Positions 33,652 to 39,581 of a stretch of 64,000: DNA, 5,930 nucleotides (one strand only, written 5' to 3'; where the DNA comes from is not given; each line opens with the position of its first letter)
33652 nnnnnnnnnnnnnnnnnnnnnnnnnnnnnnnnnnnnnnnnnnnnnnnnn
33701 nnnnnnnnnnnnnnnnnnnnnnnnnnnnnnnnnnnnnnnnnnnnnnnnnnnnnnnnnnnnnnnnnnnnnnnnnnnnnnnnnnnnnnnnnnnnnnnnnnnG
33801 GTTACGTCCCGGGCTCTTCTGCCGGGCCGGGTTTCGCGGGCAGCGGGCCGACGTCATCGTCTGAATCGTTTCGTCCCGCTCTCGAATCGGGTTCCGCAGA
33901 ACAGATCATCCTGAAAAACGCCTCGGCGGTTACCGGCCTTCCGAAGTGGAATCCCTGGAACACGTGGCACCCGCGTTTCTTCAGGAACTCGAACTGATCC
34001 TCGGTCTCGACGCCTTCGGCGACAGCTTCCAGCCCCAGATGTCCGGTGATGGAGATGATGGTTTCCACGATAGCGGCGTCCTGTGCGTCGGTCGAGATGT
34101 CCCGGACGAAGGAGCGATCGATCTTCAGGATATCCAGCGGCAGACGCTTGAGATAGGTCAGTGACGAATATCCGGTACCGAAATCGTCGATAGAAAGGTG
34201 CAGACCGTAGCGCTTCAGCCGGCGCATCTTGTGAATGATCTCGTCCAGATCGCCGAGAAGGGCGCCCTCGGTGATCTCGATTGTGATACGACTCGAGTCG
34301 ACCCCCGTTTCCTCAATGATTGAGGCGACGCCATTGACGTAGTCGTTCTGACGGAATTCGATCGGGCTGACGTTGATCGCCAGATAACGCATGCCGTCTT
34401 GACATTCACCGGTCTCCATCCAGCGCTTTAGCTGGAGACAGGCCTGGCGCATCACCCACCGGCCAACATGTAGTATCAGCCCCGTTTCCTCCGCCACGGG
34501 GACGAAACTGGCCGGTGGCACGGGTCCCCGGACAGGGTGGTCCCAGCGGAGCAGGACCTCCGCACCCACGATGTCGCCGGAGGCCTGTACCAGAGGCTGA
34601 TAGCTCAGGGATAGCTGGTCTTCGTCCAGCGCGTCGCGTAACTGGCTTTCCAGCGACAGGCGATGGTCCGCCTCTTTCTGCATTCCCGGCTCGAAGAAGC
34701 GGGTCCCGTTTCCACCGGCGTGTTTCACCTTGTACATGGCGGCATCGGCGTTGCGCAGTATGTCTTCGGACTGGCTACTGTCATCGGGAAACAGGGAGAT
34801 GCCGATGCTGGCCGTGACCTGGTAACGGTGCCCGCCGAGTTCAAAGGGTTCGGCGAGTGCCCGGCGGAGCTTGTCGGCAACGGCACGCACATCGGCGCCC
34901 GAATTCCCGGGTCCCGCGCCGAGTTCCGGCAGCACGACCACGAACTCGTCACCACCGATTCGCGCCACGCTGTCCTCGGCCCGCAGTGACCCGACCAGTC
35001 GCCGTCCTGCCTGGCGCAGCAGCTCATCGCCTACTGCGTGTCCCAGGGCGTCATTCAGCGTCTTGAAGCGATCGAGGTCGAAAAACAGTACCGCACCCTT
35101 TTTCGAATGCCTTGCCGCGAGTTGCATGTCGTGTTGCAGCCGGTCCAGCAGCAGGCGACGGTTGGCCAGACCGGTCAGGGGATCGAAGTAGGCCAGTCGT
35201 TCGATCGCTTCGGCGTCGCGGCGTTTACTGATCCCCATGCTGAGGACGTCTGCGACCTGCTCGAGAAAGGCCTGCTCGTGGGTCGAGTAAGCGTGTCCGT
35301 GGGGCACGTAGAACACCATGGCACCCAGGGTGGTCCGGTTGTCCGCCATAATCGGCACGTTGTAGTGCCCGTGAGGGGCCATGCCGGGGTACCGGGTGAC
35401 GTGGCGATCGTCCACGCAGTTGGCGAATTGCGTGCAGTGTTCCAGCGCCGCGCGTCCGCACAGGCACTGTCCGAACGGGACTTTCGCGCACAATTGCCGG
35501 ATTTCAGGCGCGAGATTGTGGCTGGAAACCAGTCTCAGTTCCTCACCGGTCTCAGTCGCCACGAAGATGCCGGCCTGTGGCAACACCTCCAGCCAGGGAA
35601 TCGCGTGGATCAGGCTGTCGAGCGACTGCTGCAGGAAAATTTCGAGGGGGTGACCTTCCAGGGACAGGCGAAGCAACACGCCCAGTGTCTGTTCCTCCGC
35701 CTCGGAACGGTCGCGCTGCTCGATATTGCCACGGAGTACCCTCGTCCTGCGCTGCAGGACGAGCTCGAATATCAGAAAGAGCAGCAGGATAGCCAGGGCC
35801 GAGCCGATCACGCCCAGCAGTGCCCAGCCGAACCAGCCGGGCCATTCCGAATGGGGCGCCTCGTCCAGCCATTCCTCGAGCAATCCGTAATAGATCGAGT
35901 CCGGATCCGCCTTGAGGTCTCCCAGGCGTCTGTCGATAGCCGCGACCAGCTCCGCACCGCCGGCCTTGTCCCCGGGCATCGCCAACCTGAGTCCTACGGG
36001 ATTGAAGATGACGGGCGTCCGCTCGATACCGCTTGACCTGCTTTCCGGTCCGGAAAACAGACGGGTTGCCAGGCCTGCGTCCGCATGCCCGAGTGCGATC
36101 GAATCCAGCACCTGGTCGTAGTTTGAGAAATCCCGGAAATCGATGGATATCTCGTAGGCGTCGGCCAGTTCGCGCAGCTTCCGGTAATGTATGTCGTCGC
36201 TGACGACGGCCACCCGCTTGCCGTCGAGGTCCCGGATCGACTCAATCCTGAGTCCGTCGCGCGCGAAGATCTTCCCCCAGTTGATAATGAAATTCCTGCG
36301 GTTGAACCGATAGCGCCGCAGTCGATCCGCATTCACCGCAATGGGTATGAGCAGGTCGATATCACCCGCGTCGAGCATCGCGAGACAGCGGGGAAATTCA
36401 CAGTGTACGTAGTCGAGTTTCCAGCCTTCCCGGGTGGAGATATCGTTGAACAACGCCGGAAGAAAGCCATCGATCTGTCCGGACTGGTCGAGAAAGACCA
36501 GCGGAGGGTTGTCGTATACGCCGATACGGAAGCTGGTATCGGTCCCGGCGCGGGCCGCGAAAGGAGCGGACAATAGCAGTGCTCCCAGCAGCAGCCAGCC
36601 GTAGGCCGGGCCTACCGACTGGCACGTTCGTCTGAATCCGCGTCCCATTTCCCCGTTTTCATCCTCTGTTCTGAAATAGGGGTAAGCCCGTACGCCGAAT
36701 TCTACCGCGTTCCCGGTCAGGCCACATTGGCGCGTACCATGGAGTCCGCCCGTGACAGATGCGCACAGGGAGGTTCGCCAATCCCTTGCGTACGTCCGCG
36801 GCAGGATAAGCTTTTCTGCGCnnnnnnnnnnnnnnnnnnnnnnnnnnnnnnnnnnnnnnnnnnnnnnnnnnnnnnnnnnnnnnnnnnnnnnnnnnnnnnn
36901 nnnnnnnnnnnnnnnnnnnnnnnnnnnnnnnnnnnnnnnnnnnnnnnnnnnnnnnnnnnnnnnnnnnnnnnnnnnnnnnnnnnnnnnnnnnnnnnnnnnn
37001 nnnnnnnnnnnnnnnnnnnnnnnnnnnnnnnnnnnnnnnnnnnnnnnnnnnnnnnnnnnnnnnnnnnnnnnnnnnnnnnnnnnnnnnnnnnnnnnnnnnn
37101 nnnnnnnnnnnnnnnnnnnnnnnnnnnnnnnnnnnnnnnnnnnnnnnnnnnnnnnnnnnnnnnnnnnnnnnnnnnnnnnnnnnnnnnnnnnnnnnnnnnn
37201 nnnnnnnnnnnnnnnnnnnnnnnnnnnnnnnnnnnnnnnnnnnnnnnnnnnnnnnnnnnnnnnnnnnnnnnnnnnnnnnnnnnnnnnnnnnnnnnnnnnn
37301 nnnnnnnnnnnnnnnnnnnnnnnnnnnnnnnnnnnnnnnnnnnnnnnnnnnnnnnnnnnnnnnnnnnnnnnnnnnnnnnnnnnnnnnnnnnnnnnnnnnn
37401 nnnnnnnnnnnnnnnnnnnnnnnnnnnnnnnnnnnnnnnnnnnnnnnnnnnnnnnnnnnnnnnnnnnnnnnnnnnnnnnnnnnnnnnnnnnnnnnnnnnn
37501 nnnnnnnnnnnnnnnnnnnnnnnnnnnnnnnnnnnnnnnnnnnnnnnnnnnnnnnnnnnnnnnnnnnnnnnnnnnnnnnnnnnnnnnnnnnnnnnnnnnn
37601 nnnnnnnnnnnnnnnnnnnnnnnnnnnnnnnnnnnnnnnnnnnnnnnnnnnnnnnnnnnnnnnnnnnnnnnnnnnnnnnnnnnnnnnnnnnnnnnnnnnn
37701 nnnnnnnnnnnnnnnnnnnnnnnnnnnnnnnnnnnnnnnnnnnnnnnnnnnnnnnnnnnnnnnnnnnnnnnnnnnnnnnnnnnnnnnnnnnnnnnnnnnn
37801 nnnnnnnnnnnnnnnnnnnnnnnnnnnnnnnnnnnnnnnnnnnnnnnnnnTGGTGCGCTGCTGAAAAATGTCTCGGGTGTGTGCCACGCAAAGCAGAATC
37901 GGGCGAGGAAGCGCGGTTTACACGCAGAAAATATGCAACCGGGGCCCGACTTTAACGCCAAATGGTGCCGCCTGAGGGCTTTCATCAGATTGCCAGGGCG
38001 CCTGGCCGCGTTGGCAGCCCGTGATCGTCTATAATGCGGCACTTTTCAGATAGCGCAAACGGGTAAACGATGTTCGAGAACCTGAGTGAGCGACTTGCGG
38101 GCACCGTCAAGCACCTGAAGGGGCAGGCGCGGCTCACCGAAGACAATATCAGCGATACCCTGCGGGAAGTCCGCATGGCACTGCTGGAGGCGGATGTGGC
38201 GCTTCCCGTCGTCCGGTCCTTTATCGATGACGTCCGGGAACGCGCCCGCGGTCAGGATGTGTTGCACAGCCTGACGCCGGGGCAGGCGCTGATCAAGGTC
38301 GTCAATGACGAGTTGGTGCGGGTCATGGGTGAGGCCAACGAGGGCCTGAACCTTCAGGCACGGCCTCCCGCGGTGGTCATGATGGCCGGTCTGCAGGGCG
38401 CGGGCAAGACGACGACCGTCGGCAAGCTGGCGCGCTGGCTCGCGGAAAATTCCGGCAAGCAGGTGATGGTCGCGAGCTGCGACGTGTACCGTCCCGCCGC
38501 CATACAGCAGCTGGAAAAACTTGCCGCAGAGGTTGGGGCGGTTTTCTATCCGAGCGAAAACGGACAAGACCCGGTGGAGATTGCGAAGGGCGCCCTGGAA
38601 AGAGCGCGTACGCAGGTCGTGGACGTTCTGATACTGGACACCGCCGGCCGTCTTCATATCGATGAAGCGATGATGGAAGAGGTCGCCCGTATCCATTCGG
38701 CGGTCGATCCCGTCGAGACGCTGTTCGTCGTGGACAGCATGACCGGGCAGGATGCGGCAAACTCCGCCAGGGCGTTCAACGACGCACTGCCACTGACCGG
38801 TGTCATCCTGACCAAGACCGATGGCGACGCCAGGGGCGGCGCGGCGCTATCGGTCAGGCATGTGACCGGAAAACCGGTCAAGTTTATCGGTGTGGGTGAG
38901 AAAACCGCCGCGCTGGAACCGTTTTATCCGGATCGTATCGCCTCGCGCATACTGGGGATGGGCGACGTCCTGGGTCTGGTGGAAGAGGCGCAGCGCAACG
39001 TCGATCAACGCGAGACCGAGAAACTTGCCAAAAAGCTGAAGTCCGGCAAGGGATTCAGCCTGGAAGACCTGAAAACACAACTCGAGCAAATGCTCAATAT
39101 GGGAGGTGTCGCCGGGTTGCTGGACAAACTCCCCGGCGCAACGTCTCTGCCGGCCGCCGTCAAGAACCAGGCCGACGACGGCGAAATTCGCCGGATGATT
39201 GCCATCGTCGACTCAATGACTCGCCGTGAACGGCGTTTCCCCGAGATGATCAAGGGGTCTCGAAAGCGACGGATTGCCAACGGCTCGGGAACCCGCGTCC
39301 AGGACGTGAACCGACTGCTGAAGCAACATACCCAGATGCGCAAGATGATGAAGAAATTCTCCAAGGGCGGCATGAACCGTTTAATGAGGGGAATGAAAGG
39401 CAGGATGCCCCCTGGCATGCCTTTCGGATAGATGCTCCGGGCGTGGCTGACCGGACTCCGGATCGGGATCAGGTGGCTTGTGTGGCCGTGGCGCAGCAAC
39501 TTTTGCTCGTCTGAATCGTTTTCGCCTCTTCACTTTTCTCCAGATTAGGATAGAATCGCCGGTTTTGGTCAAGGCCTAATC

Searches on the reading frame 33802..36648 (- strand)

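Call 37: search_protein_families(library=pfam, proteins=[window:33802-36648:-])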
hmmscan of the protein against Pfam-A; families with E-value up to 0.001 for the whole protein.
window:33802-36648:- (948 aa): 6 families
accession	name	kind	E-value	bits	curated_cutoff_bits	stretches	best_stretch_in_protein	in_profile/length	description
PF00563.25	EAL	-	7.5e-70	235.4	31.3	1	669-905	3-236/236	EAL domain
PF00990.26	GGDEF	-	8.2e-47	159.4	23.8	1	486-647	1-160/161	Diguanylate cyclase, GGDEF domain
PF00497.25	SBP_bac_3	-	2.4e-11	43.9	26.4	1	41-249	2-120/132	Bacterial extracellular solute-binding proteins, family 3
PF13185.12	GAF_2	-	3e-09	37.6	28.6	1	358-473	21-135/136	GAF domain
PF01590.32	GAF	-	0.00023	22.1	22.4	1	387-471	47-131/133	GAF domain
PF09084.16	NMT1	-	0.00029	21.3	20.5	1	126-210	76-163/216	NMT1/THI5 like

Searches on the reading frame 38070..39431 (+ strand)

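Call 38: search_protein_families(library=pfam, proteins=[window:38070-39431:+])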
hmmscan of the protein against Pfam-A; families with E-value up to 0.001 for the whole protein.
window:38070-39431:+ (453 aa): 9 families
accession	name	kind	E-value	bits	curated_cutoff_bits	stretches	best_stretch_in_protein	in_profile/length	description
PF00448.28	SRP54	-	5e-73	245.4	22.7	1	100-296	1-196/196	SRP54-type protein, GTPase domain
PF02978.25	SRP_SPB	-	5.2e-32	110.5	27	1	329-427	2-91/91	Signal peptide binding domain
PF02881.24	SRP54_N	-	3.3e-21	75.7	22.4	1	5-82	1-75/75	SRP54-type protein, helical bundle domain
PF13401.12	AAA_22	-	1.1e-06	29.5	27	1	102-211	7-110/130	AAA domain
PF01656.29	CbiA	-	7.3e-06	26.4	25.4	1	110-255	9-88/125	CobQ/CobB/MinD/ParA nucleotide binding domain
PF06414.18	Zeta_toxin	-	0.00012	22.1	22.3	1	96-143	12-57/199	Zeta toxin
PF02492.25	cobW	-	0.00034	20.7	20.7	0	102-251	2-154/180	CobW/HypB/UreG, nucleotide-binding domain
PF13604.12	AAA_30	-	0.00064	20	27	0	100-206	18-109/191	AAA domain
PF13191.12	AAA_16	-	0.00082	20.3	32.6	0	101-230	25-147/167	AAA ATPase domain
